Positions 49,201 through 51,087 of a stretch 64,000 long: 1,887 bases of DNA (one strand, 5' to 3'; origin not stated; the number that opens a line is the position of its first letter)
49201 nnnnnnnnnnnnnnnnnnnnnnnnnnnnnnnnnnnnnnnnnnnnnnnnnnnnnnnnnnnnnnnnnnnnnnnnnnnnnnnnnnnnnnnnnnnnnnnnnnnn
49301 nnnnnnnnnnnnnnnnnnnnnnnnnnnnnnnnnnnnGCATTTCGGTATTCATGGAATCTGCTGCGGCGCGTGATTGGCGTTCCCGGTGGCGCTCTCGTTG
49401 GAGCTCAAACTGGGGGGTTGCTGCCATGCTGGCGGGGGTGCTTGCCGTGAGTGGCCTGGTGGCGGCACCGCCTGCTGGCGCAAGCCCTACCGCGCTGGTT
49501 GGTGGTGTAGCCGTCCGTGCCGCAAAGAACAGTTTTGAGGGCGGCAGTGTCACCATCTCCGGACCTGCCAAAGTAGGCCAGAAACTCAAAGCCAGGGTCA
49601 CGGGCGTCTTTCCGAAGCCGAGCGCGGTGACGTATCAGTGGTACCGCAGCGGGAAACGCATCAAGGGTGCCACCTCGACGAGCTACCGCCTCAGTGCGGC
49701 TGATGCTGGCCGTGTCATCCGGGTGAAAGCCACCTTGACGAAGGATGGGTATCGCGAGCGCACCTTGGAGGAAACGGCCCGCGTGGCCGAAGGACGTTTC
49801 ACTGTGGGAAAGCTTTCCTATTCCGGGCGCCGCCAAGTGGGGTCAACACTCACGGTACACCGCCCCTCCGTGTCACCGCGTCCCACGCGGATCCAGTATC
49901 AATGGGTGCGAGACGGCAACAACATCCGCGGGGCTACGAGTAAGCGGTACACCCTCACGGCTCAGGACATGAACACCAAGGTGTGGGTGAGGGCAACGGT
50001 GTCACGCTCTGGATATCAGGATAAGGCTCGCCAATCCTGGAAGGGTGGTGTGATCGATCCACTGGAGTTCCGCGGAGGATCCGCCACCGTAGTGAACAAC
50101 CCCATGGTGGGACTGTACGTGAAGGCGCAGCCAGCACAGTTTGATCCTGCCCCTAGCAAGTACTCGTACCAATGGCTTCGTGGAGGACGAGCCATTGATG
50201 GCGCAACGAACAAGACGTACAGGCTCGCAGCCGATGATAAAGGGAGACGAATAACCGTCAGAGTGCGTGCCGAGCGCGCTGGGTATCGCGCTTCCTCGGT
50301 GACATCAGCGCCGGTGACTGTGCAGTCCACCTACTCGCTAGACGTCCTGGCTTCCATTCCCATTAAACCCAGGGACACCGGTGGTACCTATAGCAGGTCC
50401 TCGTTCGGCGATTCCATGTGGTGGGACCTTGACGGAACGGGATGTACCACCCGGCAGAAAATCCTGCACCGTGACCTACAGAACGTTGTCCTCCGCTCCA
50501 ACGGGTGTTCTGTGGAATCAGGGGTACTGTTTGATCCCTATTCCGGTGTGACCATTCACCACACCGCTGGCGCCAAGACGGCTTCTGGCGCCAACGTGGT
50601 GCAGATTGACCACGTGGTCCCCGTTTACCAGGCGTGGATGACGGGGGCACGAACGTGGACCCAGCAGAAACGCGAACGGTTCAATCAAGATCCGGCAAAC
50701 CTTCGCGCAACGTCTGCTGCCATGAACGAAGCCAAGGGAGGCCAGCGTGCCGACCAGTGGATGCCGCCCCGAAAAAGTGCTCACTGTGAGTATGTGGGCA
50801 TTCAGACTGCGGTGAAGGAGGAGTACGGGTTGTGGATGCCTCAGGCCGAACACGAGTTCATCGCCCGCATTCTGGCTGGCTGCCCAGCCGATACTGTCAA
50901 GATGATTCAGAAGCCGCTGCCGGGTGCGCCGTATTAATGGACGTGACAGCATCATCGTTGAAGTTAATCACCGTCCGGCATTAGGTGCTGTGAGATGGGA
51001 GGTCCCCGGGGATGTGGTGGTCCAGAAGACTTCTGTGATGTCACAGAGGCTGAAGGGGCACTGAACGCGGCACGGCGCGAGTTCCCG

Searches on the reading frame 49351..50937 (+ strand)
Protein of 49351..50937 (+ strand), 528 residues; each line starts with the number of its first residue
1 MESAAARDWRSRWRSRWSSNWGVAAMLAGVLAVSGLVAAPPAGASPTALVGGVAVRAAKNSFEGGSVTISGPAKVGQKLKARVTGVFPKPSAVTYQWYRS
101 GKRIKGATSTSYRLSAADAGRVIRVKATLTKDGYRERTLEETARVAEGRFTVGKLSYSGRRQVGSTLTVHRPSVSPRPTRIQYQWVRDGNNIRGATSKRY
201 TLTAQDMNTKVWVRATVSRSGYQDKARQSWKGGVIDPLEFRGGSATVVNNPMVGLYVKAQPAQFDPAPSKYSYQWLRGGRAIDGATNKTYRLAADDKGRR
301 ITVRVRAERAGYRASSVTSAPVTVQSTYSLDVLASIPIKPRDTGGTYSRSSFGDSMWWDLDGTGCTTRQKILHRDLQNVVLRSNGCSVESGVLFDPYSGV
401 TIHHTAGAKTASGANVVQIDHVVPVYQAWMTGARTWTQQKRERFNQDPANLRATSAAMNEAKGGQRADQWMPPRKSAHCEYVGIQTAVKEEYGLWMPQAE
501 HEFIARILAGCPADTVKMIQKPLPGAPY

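Call 3: search_protein_families(library=pfam, proteins=[window:49351-50937:+])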
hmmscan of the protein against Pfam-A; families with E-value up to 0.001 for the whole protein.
window:49351-50937:+ (528 aa): 4 families
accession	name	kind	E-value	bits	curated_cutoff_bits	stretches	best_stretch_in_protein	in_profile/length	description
PF07510.16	GmrSD_C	-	3.9e-10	40.2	23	1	405-506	45-137/138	GmrSD restriction endonucleases, C-terminal domain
PF23197.1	IG_AIR9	-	2.7e-06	27.6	27.5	0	66-126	4-69/87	AIR9 A9 domain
PF13895.12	Ig_2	-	1.2e-05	25.9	27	0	89-121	26-58/79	Immunoglobulin domain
PF16709.11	SCAB-Ig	-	4.9e-05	23.7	27.6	0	88-129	23-70/98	Ig domain of plant-specific actin-binding protein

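Call 4: search_protein_families(library=ncbifam, proteins=[window:49351-50937:+])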
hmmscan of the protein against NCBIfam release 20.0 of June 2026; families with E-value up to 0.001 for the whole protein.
window:49351-50937:+ (528 aa): 1 family
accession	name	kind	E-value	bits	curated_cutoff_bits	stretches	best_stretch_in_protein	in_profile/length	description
NF040485.1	ZirU_fam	subfamily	3.8e-18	66.4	100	2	147-305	19-209/210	ZirU family protein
